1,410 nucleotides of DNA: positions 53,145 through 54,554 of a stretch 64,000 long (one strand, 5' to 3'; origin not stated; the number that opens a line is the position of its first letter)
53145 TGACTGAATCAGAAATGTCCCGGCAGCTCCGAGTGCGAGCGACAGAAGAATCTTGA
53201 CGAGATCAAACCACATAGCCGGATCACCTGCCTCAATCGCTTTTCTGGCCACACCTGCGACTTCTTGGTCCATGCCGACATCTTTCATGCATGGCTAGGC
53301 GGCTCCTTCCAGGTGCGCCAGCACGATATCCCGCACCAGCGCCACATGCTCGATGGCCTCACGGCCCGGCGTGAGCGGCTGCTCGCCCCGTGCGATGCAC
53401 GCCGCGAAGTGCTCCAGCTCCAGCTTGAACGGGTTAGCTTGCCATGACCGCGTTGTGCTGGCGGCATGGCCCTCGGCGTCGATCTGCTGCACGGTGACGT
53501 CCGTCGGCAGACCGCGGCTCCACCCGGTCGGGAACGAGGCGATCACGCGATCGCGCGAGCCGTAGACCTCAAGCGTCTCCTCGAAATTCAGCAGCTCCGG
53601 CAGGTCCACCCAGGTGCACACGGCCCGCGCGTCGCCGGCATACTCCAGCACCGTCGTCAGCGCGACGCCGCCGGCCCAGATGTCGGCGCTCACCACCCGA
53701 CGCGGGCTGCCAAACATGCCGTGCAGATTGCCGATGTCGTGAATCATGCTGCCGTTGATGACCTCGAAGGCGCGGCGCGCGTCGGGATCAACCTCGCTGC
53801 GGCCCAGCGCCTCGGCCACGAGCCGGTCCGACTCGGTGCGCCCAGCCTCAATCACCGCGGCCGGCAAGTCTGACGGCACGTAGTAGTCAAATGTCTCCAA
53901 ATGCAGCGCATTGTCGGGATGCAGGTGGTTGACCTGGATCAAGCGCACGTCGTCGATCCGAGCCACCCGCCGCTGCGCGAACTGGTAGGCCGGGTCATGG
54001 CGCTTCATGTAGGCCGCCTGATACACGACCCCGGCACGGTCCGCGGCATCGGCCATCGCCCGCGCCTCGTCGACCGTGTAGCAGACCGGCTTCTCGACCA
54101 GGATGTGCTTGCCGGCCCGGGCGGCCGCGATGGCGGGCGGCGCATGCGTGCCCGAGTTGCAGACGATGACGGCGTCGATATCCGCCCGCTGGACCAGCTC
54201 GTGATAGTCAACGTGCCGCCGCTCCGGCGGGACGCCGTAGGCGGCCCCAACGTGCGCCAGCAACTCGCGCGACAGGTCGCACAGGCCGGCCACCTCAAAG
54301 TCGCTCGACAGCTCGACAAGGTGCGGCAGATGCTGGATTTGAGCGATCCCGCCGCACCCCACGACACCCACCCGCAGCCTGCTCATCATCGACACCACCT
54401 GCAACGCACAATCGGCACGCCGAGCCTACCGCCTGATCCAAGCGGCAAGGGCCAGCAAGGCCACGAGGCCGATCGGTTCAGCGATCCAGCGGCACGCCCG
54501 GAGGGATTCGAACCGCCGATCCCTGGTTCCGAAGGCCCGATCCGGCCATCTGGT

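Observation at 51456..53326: Low-GC 1.8-kb islet flanked by 32-bp direct repeats: membrane coiled-coil protein plus HNH-nuclease-domain protein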

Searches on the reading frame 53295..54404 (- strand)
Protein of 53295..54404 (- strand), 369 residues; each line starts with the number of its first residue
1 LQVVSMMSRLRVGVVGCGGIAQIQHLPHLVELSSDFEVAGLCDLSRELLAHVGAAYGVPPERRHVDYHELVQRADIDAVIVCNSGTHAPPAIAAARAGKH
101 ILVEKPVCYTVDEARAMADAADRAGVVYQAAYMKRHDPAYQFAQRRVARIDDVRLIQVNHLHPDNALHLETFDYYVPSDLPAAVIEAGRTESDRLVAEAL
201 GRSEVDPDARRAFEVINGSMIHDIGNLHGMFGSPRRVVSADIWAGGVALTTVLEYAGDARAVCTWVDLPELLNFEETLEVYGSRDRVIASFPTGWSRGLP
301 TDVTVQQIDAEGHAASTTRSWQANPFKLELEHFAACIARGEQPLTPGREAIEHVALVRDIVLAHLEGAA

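Call 4: search_protein_families(library=pfam, proteins=[window:53295-54404:-], max_evalue=1)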
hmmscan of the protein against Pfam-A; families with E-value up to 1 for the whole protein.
window:53295-54404:- (369 aa): 2 families
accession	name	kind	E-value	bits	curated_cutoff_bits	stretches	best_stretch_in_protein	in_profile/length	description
PF01408.29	GFO_IDH_MocA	-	7.9e-23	81.9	24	1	10-131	1-119/120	Oxidoreductase family, NAD-binding Rossmann fold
PF02894.22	GFO_IDH_MocA_C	-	0.12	12.6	22.9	1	313-365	160-211/218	Oxidoreductase family, C-terminal alpha/beta domain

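Call 20: find_related_loci(query=window:53295-54389:-, collection=genome_contigs, flank=6000)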
Query window:53295-54389:- (364 aa) in genome_contigs; peptide patterns used: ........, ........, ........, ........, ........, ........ (x = any residue, [..] = any of these).
433 stretches matched a pattern; 36 encode a relative of the query (tblastn E <= 1e-3); 35 distinct loci.
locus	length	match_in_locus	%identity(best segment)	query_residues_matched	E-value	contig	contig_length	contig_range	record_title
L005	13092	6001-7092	94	1-364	0e+0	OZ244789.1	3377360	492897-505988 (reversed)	MAG: Chloroflexota bacterium isolate ab4077b5-c520-4789-84b5-e4883557eec7 genome assembly, chromosome: 1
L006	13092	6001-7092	85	1-364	0e+0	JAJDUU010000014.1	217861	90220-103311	MAG: Chloroflexota bacterium isolate jk18x1bzbins.9 k141_293875, whole genome shotgun sequence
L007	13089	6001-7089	85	2-364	0e+0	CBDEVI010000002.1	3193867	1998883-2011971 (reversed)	MAG: Chloroflexota bacterium isolate f820a594-4fe9-4b7b-8cc4-7fafcfd9b253 genome assembly, contig: contig_2, whole genom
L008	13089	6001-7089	84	2-364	0e+0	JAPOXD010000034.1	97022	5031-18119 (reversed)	MAG: Chloroflexota bacterium isolate COS3_bin_17 NODE_102_length_97022_cov_44.6182, whole genome shotgun sequence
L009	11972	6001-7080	84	2-361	0e+0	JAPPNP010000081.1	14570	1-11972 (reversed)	MAG: Chloroflexota bacterium isolate RHO3_bin_74 NODE_5868_length_14570_cov_23.734688, whole genome shotgun sequence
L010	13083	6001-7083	83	1-361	0e+0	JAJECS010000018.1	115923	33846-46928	MAG: Chloroflexota bacterium isolate jk18xAbins.3 k141_1278963, whole genome shotgun sequence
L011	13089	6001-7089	57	1-361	3e-131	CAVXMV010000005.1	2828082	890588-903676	MAG: uncultured Chloroflexia bacterium isolate MFD02840.bin.2.2 genome assembly, contig: contig_5254, whole genome shotg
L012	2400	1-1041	61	16-360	3e-135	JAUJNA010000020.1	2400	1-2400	MAG: Chloroflexota bacterium isolate YX2bin14 opera_contig_17205, whole genome shotgun sequence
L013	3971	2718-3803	58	5-364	3e-129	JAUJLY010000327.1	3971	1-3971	MAG: Thermomicrobiales bacterium isolate YPbin1 NODE_11067_length_3971_cov_6.548008, whole genome shotgun sequence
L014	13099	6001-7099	62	1-364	5e-67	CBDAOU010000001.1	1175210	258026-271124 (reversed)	MAG: Chloroflexota bacterium isolate 1ab9ed6c-b116-4708-afc9-c8c3060f4704 genome assembly, contig: contig_1, whole genom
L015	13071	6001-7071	44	2-363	2e-85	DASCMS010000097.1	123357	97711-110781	MAG TPA_asm: Candidatus Latescibacterota bacterium isolate Fu_MAG_110 c_000001169453, whole genome shotgun sequence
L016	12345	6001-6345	44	56-162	1e-15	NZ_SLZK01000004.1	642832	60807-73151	Rhizobium sp. BK418 Ga0307660_104, whole genome shotgun sequence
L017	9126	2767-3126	32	2-124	6e-15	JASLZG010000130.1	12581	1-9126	MAG: Lentisphaeria bacterium isolate ETNP2_MAG_64 NODE_130_length_12581_cov_3.987684, whole genome shotgun sequence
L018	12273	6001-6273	49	61-153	6e-15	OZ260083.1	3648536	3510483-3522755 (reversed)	MAG: uncultured Rhodobacteraceae bacterium isolate NI882-mx-bin04 genome assembly, chromosome: 1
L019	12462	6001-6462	34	5-158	1e-14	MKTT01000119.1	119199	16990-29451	MAG: Planctomycetales bacterium 71-10 scnpilot_p_inoc_scaffold_587, whole genome shotgun sequence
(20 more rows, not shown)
